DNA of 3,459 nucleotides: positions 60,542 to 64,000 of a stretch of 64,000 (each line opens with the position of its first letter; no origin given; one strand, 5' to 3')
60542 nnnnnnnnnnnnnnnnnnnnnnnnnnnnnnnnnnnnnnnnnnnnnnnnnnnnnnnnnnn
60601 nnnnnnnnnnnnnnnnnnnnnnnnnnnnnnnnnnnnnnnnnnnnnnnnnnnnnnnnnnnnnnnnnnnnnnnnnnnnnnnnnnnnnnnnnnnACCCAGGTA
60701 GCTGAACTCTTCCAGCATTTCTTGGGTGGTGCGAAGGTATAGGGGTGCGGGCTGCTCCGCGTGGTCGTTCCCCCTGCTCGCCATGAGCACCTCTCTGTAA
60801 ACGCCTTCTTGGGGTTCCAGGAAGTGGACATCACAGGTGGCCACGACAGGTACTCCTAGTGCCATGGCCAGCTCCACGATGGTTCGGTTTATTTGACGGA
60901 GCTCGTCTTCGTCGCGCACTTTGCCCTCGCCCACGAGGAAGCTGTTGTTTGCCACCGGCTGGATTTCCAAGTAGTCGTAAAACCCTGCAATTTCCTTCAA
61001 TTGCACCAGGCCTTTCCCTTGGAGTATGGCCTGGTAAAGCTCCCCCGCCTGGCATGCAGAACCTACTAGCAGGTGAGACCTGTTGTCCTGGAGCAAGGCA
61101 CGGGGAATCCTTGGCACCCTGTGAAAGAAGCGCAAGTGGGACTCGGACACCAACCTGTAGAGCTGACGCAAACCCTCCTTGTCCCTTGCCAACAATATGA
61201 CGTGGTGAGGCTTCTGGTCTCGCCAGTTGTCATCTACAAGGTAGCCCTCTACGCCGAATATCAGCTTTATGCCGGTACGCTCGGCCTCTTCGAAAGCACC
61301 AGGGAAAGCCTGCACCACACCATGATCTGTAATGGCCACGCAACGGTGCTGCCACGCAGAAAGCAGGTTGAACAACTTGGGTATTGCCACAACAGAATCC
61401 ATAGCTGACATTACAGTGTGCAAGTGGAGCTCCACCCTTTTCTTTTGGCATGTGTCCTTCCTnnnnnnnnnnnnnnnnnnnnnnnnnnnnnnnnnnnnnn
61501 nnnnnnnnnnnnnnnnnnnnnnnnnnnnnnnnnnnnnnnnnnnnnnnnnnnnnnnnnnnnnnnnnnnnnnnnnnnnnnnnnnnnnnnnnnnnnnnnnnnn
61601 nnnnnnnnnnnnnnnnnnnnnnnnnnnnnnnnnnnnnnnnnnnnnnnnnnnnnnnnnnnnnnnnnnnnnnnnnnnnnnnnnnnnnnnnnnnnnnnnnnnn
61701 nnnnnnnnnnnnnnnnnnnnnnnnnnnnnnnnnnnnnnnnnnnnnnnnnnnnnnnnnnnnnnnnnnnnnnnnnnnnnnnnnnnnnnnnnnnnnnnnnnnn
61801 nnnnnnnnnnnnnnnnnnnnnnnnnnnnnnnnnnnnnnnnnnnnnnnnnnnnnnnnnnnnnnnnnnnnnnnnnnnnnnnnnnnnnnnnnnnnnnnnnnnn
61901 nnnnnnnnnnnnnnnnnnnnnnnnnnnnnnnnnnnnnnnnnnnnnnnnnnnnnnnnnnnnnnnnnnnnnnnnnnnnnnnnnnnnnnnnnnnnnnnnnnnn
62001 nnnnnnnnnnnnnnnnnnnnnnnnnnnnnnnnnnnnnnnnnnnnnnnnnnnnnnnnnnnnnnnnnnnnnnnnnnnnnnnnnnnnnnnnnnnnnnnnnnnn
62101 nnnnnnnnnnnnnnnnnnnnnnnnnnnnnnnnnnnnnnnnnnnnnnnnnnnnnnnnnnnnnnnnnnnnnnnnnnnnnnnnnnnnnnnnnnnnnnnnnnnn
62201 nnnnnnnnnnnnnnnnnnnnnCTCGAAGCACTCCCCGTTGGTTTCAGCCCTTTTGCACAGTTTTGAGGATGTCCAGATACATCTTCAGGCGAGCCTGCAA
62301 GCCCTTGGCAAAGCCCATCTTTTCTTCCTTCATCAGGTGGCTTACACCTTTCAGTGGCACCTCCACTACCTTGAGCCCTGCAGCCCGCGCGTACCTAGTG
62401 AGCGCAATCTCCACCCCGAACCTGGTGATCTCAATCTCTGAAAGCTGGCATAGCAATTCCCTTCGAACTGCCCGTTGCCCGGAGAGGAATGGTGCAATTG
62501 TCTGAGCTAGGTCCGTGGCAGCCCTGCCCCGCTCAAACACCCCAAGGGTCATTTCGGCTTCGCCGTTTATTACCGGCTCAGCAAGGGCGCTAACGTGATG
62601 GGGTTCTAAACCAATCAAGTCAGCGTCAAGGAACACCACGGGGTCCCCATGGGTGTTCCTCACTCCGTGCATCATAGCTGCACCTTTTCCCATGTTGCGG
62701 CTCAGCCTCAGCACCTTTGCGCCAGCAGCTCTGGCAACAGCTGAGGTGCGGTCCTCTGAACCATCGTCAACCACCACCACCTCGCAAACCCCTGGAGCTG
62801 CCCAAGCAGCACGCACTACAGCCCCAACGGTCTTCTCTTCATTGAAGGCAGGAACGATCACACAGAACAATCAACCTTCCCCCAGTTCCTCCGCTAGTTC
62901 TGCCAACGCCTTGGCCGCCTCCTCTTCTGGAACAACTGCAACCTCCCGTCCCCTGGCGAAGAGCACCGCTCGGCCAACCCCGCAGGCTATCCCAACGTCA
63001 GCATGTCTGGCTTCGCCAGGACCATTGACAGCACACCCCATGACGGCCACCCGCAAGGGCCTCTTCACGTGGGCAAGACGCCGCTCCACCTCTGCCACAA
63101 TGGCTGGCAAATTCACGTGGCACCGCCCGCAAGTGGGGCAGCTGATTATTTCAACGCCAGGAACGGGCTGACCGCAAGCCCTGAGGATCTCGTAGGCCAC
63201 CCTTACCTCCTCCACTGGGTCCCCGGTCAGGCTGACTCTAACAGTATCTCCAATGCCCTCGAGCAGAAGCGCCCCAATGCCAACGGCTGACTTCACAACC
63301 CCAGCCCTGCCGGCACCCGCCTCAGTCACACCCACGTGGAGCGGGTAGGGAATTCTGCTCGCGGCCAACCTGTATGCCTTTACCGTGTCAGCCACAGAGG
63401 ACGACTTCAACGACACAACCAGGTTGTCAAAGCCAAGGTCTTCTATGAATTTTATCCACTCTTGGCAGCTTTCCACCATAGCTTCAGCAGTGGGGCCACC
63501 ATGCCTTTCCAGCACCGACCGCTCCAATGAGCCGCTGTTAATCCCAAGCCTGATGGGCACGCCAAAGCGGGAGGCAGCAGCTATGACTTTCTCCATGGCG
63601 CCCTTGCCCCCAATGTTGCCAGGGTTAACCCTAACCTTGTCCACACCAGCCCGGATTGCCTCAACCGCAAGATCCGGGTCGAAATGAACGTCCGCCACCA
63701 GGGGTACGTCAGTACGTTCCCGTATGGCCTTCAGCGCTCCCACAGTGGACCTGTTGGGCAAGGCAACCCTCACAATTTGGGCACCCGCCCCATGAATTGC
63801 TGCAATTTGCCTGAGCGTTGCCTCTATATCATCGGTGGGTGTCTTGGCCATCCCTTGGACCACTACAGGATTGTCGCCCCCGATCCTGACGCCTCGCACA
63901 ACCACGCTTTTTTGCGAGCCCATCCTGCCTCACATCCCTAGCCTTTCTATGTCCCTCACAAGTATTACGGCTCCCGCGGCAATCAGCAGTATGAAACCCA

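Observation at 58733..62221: The chromosomal PolC lacks the proofreading exonuclease domain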

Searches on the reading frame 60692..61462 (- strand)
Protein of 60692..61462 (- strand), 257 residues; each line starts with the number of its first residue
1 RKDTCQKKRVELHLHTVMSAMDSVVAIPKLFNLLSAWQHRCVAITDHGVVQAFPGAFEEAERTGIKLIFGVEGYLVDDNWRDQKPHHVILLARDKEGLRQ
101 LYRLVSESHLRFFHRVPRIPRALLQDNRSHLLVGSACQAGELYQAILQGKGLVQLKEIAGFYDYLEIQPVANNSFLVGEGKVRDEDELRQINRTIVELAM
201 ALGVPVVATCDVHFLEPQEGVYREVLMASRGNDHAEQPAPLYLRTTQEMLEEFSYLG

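Call 22: search_solved_structures(query=window:60692-61462:-, show_alignments=5, max_evalue=0.001)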
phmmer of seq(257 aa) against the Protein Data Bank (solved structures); distinct sequences matched with E-value up to 0.001: 13.
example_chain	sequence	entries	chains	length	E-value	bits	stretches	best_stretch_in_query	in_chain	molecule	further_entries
3f2b_A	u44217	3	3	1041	6.3e-64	219.1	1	7-257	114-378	DNA-directed DNA polymerase III alpha chain | GEOBACILLUS KAUSTOPHILUS DNA POLC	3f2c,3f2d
9qpc_A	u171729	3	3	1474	1e-56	195.5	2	78-257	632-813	DNA polymerase III PolC-type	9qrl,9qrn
2hpi_A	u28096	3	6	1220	2.5e-18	69.8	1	8-238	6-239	DNA polymerase III alpha subunit | DNA polymerase III subunit alpha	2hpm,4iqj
3e0d_A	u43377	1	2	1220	5.8e-17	65.3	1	8-238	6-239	DNA polymerase III subunit alpha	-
4jom_A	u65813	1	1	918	1.4e-13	54.2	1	8-253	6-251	DNA polymerase III subunit alpha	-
4gx8_A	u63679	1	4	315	8.6e-11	45.1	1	8-253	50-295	DNA polymerase III subunit epsilon,DNA polymerase III subunit alpha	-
4gx9_A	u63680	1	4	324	9.3e-11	45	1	8-253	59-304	DNA polymerase III subunit epsilon,DNA polymerase III subunit alpha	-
2hnh_A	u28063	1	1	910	4.1e-10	42.9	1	8-253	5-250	DNA polymerase III alpha subunit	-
2hqa_A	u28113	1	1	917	4.1e-10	42.9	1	8-253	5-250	DNA polymerase III alpha subunit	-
5m1s_A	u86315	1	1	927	4.2e-10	42.8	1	8-253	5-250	DNA polymerase III subunit alpha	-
5fku_A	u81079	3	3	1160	6.1e-10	42.3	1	8-253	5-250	DNA POLYMERASE III SUBUNIT ALPHA | DNA POLYMERASE III ALPHA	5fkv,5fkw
5lew_A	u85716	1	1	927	9.1e-10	41.7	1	10-227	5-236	DNA polymerase III subunit alpha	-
7pu7_A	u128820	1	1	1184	1.2e-09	41.3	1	9-227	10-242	DNA polymerase III subunit alpha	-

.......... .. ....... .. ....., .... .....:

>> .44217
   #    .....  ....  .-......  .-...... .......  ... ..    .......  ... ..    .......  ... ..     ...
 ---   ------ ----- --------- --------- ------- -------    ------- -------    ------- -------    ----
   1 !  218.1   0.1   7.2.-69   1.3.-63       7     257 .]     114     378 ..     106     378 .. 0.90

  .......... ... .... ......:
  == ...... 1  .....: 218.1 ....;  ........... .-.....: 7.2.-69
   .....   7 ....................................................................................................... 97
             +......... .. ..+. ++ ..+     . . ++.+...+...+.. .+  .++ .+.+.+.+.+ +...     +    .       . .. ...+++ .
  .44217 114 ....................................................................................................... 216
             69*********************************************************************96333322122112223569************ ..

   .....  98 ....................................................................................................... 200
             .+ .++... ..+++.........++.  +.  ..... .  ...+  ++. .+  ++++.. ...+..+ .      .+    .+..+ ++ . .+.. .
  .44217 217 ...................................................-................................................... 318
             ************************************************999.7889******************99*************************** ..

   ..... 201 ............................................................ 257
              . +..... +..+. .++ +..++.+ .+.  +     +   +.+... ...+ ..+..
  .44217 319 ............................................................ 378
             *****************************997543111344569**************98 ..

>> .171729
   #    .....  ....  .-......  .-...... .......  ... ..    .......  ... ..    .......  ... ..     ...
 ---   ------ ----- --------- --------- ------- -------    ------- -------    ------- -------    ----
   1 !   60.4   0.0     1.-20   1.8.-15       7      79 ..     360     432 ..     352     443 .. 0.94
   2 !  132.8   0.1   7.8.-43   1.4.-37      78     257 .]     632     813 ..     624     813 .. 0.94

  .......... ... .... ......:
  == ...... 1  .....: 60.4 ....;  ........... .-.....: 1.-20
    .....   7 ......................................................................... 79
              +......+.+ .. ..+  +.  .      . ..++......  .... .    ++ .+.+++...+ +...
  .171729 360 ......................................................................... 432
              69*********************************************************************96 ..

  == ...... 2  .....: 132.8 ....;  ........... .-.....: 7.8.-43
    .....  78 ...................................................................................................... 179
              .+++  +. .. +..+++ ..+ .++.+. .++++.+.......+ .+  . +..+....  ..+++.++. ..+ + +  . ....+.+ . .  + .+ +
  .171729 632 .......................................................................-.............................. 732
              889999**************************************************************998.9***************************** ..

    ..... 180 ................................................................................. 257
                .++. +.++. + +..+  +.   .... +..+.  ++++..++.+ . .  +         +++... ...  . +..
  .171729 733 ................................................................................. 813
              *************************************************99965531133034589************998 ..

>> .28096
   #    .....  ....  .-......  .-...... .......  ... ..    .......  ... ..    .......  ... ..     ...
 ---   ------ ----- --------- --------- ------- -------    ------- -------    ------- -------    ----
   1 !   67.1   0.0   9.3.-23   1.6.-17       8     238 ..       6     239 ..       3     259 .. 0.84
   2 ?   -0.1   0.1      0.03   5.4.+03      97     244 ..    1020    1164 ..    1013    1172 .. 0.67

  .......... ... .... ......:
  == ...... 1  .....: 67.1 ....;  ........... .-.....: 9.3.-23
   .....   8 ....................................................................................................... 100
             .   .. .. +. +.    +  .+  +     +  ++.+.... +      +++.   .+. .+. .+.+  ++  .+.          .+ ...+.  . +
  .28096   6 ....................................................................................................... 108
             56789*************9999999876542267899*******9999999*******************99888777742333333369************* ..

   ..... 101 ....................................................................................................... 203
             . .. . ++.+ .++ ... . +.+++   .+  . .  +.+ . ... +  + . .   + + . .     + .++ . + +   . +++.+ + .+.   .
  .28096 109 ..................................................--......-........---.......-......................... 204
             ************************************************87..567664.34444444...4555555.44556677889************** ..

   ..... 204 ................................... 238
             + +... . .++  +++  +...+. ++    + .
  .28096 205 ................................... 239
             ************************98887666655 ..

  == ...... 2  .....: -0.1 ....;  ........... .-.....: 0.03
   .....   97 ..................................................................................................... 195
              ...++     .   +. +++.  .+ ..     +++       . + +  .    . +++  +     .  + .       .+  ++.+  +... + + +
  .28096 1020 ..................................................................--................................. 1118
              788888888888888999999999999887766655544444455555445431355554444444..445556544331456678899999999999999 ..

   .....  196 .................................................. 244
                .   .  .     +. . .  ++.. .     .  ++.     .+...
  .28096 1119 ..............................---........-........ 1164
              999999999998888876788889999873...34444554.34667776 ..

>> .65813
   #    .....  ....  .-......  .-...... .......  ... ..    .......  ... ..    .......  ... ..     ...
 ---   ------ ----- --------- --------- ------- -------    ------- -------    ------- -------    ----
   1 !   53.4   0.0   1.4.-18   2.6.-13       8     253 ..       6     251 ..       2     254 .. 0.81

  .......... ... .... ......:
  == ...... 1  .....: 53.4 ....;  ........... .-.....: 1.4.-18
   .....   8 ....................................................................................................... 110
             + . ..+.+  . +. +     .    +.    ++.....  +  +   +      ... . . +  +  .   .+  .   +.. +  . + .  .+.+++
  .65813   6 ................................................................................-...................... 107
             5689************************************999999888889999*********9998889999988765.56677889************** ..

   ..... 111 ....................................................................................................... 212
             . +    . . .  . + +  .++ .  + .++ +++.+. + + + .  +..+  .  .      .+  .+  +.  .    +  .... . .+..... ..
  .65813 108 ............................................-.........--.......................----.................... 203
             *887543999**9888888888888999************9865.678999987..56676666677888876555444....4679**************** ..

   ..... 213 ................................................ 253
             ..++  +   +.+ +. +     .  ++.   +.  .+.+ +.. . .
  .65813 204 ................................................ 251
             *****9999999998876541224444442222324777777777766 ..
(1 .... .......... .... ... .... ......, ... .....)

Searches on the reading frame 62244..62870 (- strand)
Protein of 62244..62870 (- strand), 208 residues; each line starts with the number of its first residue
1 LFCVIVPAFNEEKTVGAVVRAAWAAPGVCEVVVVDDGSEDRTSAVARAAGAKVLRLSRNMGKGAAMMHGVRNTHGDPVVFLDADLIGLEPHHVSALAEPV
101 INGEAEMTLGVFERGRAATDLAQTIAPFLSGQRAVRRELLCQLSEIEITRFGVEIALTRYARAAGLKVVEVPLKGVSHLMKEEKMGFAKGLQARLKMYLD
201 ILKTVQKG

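Call 9: search_protein_families(library=pfam, proteins=[window:62244-62870:-], max_evalue=0.01)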
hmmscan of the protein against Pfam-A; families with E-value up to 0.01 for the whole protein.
window:62244-62870:- (208 aa): 4 families
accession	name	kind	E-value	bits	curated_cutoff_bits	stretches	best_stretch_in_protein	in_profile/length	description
PF00535.33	Glycos_transf_2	-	1.1e-24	87.7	23.3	1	3-120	1-123/168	Glycosyl transferase family 2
PF13641.12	Glyco_tranf_2_3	-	5.2e-11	43.4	27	1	3-96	4-107/230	Glycosyltransferase like family 2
PF12804.13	NTP_transf_3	-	4.5e-05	24.1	27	1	11-125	23-128/160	MobA-like NTP transferase domain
PF10111.15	Glyco_tranf_2_2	-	0.002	18.1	27.3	1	4-85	2-92/276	Glycosyltransferase like family 2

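Call 38: search_protein_families(library=ncbifam, proteins=[window:62244-62870:-], max_evalue=0.1)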
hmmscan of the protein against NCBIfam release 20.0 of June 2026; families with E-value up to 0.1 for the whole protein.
window:62244-62870:- (208 aa): 20 families
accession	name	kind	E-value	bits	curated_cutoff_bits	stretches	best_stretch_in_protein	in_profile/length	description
NF010496.0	PRK13915.1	equivalog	1.9e-26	92.9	262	1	3-114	34-157/307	glucosyl-3-phosphoglycerate synthase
TIGR04182.1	glyco_TIGR04182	equivalog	1.8e-22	80.1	325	1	3-110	3-107/293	S-layer glycoprotein N-glycosyltransferase AglJ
TIGR04283.1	glyco_like_mftF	equivalog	2e-16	60.3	182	1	3-103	2-99/221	TIGR04283 family arsenosugar biosynthesis glycosyltransferase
NF058614.1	PPMAGASynPpgS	equivalog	3.1e-14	53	370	1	4-77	4-75/226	polyprenyl-phospho-N-acetylgalactosaminyl synthase PpgS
TIGR03965.1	mycofact_glyco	equivalog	4.5e-11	42.3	280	1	4-87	78-167/467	mycofactocin biosynthesis glycosyltransferase MftF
TIGR03937.1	PgaC_IcaA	equivalog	8.7e-10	38.1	422.3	1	3-86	48-137/407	poly-beta-1,6-N-acetyl-D-glucosamine synthase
NF041875.1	EPS_EpsD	equivalog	1.5e-09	37.7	370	1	4-110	3-114/325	exopolysaccharide biosynthesis glycosyltransferase EpsD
NF041391.1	DPhHxTase_Halo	equivalog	3e-09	36.2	375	1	8-84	3-78/213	dolichyl-phosphate hexose transferase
NF007986.1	PRK10714.1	equivalog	3.4e-09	36.1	529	1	3-87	9-103/316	undecaprenyl-phosphate 4-deoxy-4-formamido-L-arabinose transferase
NF047588.1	GlcsyltransPgfSStrep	equivalog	5.2e-09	35.8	500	1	3-86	4-97/308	glycosyltransferase PgfS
TIGR04242.1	nodulat_NodC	equivalog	1.7e-08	33.8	550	1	4-105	52-161/395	chitooligosaccharide synthase NodC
NF050819.1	PolSacchBiosHfsG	equivalog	2e-07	30.5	500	1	3-116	15-133/302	polysaccharide biosynthesis protein HfsG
TIGR03469.1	HpnB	hypoth_equivalog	1.1e-06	28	379.25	1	3-53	47-99/386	hopene-associated glycosyltransferase HpnB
NF041865.1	EpsU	equivalog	1.6e-06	27.4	700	1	2-99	41-146/394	exopolysaccharide biosynthesis GT2 family glycosyltransferase EpsU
NF007482.0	PRK10073.1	equivalog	2.2e-05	23.6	423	1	3-84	9-95/334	glycosyltransferase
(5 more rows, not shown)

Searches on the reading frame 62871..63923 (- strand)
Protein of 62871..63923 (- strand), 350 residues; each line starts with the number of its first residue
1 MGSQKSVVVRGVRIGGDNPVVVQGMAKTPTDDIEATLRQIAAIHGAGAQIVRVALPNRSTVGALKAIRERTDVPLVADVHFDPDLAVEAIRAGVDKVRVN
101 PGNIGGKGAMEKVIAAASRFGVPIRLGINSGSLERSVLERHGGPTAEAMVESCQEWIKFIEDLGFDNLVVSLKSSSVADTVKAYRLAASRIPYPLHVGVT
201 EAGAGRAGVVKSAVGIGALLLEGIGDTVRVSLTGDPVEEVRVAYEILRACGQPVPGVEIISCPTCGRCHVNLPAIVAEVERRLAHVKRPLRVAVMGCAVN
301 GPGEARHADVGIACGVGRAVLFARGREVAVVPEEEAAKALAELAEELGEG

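Call 9: search_protein_families(library=pfam, proteins=[window:62871-63923:-], max_evalue=0.01)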
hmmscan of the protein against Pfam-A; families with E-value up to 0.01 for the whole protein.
window:62871-63923:- (350 aa): 2 families
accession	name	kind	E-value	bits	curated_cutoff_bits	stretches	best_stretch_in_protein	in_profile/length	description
PF04551.19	GcpE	-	6.6e-137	456.6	32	1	5-344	2-341/343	GcpE protein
PF13378.12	MR_MLE_C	-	0.00019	21.7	29.4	1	59-132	83-158/219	Enolase C-terminal domain-like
